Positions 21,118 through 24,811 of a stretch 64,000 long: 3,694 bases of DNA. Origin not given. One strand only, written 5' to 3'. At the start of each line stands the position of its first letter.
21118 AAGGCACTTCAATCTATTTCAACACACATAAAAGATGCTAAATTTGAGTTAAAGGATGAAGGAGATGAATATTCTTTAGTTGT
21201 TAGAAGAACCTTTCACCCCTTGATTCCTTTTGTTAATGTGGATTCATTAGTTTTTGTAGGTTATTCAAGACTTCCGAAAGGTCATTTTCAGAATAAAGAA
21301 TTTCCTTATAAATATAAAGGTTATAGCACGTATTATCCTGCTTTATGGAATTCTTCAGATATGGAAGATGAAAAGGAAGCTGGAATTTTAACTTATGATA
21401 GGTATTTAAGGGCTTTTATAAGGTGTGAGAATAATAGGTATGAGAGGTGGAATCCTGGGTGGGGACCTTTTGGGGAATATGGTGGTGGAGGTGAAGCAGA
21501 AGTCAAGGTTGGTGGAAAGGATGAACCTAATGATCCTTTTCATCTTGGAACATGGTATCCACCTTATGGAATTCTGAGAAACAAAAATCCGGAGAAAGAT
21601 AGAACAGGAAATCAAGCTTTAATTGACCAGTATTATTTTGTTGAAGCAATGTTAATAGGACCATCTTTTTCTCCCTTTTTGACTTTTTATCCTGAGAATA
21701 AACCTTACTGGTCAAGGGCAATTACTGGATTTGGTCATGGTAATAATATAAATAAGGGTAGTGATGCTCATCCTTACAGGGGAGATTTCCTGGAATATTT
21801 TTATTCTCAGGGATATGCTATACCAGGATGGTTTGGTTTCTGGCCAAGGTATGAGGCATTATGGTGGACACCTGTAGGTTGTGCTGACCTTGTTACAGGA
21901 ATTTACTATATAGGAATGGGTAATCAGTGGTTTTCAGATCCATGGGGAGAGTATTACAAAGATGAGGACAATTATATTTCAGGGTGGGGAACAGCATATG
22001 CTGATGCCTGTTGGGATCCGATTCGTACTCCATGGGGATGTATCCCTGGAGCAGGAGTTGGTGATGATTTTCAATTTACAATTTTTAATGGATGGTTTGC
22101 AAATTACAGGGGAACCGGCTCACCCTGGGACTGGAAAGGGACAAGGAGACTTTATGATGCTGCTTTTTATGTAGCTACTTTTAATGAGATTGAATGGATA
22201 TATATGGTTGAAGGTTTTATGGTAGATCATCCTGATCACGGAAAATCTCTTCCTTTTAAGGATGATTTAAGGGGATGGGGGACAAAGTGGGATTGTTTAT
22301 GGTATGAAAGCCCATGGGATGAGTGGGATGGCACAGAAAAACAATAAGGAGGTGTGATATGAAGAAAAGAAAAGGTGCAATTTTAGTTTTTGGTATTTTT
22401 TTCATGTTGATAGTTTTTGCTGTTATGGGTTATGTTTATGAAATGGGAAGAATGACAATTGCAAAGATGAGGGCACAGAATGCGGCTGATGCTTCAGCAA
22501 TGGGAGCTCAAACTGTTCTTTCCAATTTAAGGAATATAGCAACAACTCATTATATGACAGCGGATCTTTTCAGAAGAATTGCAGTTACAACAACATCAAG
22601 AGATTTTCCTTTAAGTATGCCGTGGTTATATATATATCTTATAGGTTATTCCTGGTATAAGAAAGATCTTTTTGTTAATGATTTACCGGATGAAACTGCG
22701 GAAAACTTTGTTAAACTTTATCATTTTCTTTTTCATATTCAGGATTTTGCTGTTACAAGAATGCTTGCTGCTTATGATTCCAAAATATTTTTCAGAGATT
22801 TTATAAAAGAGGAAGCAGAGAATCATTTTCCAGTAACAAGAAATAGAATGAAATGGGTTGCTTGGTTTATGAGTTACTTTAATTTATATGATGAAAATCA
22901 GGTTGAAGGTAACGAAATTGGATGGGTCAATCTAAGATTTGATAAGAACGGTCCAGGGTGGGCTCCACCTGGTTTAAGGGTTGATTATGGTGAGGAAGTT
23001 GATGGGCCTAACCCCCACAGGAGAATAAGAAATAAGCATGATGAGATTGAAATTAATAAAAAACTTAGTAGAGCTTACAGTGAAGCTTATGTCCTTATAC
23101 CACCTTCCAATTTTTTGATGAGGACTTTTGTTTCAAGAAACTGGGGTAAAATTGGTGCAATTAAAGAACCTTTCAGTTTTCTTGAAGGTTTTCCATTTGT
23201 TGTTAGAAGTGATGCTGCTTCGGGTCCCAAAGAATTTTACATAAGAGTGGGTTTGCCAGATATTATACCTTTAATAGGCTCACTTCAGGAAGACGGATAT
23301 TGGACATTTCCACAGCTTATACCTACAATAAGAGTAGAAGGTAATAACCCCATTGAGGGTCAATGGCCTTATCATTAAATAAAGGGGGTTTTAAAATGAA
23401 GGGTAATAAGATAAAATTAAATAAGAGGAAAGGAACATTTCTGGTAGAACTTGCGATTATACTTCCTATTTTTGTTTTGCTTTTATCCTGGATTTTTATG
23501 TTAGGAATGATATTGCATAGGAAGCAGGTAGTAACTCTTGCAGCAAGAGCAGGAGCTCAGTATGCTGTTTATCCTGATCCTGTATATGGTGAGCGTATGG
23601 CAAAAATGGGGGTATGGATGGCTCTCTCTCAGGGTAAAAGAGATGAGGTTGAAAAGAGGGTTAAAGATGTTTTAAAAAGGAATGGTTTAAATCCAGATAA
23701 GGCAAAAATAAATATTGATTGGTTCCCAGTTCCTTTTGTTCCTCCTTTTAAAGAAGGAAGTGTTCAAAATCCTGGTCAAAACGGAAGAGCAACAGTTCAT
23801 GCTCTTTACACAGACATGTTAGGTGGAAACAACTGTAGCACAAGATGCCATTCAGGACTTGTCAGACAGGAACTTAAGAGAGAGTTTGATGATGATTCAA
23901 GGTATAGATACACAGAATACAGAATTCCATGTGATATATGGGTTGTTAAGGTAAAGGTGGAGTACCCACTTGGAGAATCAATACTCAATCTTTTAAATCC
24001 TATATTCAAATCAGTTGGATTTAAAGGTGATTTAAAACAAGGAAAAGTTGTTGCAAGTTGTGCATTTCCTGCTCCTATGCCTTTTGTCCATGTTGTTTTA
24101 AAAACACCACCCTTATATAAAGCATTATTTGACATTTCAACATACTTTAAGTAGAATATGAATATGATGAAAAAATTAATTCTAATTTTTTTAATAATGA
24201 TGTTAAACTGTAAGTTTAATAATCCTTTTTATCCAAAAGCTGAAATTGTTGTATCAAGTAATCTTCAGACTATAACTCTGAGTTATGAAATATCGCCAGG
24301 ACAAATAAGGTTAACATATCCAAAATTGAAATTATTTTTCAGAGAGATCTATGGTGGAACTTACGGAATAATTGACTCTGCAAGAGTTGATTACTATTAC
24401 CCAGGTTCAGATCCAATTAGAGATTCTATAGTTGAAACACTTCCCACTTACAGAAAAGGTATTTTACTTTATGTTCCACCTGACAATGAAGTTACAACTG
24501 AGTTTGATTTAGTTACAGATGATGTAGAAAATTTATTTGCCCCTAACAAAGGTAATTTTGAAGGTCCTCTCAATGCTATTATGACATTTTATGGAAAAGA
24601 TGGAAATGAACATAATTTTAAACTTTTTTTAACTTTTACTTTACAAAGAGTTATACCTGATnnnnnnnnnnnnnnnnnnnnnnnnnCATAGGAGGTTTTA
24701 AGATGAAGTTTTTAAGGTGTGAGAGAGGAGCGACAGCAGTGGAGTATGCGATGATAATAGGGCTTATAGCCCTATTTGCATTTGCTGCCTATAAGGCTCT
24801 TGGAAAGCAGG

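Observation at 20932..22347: Trp-rich C-terminal domain on a TadE-like pseudopilin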

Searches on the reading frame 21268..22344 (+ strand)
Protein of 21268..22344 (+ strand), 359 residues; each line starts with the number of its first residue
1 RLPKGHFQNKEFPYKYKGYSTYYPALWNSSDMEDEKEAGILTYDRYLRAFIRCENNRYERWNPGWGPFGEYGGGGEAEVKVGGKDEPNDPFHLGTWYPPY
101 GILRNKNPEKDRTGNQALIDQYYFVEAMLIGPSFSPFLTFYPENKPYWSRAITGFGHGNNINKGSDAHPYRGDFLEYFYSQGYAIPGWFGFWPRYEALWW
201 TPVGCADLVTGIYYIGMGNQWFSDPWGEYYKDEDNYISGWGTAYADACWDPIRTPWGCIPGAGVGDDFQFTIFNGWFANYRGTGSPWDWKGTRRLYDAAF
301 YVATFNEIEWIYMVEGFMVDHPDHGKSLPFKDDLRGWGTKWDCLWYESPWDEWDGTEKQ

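Call 18: search_solved_structures(query=A2, max_evalue=10, show_alignments=2)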
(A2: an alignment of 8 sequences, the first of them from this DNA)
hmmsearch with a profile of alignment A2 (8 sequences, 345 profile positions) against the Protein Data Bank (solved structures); distinct sequences matched with E-value up to 10: 1.
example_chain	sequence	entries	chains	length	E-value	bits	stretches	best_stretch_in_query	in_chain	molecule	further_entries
1jy5_A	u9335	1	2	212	0.86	12.4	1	173-223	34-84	CalsepRRP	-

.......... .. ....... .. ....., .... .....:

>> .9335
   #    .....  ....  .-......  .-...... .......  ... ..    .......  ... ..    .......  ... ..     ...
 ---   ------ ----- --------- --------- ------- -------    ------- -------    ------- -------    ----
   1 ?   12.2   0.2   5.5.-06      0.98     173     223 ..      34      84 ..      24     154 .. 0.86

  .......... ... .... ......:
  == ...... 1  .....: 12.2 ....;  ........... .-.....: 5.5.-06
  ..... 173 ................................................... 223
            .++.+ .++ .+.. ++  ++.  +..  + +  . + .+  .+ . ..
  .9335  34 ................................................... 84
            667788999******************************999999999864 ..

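Call 24: search_protein_representatives(alignment_id=A2)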
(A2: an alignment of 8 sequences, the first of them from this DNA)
Query: 8 sequences, 345 profile positions. Proteins with E-value up to 0.001 (for the whole library): 2; up to 1e-10: 2; up to 1e-30: 2. The best 2 are listed.
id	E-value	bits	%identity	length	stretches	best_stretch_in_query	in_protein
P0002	2.4e-182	622.7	-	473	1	1-344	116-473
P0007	3.9e-116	404.9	-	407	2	1-185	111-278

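Call 25: find_related_loci(query=A2, collection=metagenome_contigs, flank=6000)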
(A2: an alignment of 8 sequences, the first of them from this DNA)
Query A2 (359 aa) in metagenome_contigs; peptide patterns used: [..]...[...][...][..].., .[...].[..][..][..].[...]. (x = any residue, [..] = any of these).
168 stretches matched a pattern; 5 encode a relative of the query (tblastn E <= 1e-3); 5 distinct loci.
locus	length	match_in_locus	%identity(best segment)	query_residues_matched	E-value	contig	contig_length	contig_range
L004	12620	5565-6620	66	1-359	4e-156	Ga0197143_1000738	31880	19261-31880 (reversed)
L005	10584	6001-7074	67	1-359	2e-149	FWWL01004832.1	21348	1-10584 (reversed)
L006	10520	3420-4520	61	1-359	1e-134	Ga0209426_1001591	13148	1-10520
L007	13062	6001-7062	61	1-354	5e-128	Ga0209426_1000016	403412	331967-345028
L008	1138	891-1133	45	2-94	1e-17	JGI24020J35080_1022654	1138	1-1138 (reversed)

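Call 27: search_protein_families(library=pfam, alignment_id=A2, max_evalue=10)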
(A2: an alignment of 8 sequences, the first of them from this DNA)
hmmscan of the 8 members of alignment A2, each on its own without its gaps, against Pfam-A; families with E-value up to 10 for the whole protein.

A. member 1, seq(359 aa): 0 families

B. families by the number of members that match (of 8 scanned): 0 families

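Call 39: predict_structure(alignment_id=A2)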
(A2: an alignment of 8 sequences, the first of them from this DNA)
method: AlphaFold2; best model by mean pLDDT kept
length: 359 residues; sequences in the alignment: 8
mean_pLDDT: 30.3   pTM: 0.22
mean pLDDT of the five models: 30.3, 30.2, 29.3, 26.3, 26.1
residues with pLDDT >= 90: 0; 70-90: 0; 50-70: 0; < 50: 359
segments of 3 or more residues with pLDDT < 50: 1-359
pLDDT, mean of each block of 10 residues (from residue 1): 27 32 30 35 33 35 38 30 27 26 30 35 37 32 32 27 26 29 26 25 27 26 29 30 29 32 30 28 30 32 38 34 33 28 27 27
secondary structure, 60 per line:
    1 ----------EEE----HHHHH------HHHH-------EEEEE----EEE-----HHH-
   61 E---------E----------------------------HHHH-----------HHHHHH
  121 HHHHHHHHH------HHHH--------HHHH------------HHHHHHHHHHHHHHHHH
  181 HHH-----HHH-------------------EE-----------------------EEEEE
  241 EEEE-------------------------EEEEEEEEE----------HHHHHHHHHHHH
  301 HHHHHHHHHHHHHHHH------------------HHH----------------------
elements in order: E11-13 H18-22 H29-32 E40-44 E49-51 H100-103 H115-129 H136-139 H148-151 H164-183 E236-244 E270-278 H289-316

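Call 42: search_dna_similar(query=window:21268-22344:+, collection=phages, mode=protein, max_evalue=1, max_rows=10)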
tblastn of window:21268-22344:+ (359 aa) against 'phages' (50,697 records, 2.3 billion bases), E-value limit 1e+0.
No match.

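Call 43: search_protein_families(library=phrogs, proteins=[window:21268-22344:+], max_evalue=1)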
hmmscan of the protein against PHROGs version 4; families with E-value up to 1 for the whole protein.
window:21268-22344:+ (359 aa): 0 families

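Call 60: search_dna_similar(query=window:21268-22344:+, collection=plasmids, mode=protein, max_evalue=1, max_rows=5)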
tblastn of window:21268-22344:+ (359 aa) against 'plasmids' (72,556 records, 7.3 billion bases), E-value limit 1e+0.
No match.

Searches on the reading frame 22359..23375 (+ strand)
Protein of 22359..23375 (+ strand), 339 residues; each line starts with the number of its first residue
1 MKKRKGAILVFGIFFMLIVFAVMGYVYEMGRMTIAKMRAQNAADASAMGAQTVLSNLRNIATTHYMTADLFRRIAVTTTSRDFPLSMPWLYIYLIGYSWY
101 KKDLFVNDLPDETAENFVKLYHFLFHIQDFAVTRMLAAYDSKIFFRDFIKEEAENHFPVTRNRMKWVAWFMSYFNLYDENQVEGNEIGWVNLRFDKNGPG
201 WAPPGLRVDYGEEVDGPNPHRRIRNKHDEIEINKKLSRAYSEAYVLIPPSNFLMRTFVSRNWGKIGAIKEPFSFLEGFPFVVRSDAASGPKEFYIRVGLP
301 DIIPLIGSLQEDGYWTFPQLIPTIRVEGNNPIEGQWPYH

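Call 6: search_protein_families(library=pfam, proteins=[window:22359-23375:+], max_evalue=0.1)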
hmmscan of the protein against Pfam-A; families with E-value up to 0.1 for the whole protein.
window:22359-23375:+ (339 aa): 1 family
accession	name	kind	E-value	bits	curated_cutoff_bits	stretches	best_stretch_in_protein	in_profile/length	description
PF13400.11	Tad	-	1e-07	32.6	22.3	1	6-48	1-42/47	Putative Flp pilus-assembly TadE/G-like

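Call 19: search_protein_families(library=ncbifam, proteins=[window:22359-23375:+], max_evalue=0.1)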
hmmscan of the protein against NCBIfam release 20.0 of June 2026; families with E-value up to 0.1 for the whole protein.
window:22359-23375:+ (339 aa): 1 family
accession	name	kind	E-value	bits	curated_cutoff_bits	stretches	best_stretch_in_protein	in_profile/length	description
TIGR03816.1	tadE_like_DECH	hypoth_equivalog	0.0003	21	50.95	1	7-53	4-50/109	Rv3654c family TadE-like protein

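Call 43: search_protein_families(library=phrogs, proteins=[window:22359-23375:+], max_evalue=1)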
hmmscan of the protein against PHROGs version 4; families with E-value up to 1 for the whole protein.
window:22359-23375:+ (339 aa): 1 family
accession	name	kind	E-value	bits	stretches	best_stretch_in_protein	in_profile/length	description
phrog_3688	-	unknown function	0.12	13.5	1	220-246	7-34/76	-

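Call 50: find_homologous_proteins(query=window:22359-23375:+, max_evalue=0.001)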
Query window:22359-23375:+ (339 aa): 9 proteins with E <= 0.001 among 1078 candidates.
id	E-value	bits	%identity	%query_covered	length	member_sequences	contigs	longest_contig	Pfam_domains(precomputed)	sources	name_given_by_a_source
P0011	4.7e-216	735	93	100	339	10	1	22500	PF13400.12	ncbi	-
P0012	1.0e-186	639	79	100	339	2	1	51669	PF13400.12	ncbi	ncbi:MAG: Tad domain-containing protein [Candidatus Hydrothermales bacterium]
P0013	3.2e-172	591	76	100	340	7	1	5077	PF13400.12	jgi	-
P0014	9.9e-171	586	76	100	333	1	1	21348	PF13400.12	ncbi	-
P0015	1.3e-160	553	72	99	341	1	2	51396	PF13400.12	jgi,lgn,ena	-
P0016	1.2e-133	464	62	100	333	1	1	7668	PF13400.12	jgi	jgi:hypothetical protein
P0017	1.3e-126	441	64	100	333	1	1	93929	PF13400.12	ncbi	-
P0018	6.9e-115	402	55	100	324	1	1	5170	PF13400.12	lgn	-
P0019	2.3e-114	401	55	100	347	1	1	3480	PF13400.12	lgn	-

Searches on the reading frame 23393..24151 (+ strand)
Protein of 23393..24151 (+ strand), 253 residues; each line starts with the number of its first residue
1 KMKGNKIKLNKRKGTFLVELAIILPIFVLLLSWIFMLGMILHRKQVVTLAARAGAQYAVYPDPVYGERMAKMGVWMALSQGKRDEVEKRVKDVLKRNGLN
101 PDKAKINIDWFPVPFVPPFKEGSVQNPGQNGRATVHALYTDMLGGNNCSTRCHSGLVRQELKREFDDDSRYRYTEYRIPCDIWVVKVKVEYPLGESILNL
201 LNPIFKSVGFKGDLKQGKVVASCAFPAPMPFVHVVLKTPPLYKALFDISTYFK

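Call 6: search_protein_families(library=pfam, proteins=[window:23393-24151:+], max_evalue=0.1)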
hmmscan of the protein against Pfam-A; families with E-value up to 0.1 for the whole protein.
window:23393-24151:+ (253 aa): 1 family
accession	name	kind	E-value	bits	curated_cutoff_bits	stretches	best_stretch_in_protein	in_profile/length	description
PF07811.17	TadE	-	2.6e-08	34.3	22.9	1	14-55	1-42/43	TadE-like protein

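Call 19: search_protein_families(library=ncbifam, proteins=[window:23393-24151:+], max_evalue=0.1)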
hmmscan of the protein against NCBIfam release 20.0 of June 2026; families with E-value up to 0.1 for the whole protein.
window:23393-24151:+ (253 aa): 0 families

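Call 43: search_protein_families(library=phrogs, proteins=[window:23393-24151:+], max_evalue=1)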
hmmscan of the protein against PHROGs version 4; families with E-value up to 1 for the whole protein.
window:23393-24151:+ (253 aa): 1 family
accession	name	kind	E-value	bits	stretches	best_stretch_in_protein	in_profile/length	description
phrog_14693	-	unknown function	0.018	15.2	1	72-103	1-32/326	-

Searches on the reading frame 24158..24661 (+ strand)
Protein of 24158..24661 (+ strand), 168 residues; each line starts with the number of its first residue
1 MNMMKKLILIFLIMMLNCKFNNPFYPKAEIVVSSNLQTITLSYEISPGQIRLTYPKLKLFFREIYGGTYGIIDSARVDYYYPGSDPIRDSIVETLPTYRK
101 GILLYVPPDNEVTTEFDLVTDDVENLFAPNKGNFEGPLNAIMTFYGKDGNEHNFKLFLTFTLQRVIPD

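Call 6: search_protein_families(library=pfam, proteins=[window:24158-24661:+], max_evalue=0.1)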
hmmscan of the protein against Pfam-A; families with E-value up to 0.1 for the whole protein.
window:24158-24661:+ (168 aa): 0 families

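Call 19: search_protein_families(library=ncbifam, proteins=[window:24158-24661:+], max_evalue=0.1)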
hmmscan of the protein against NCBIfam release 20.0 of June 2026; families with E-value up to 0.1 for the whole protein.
window:24158-24661:+ (168 aa): 0 families

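Call 43: search_protein_families(library=phrogs, proteins=[window:24158-24661:+], max_evalue=1)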
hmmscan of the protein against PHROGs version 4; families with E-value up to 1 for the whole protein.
window:24158-24661:+ (168 aa): 0 families
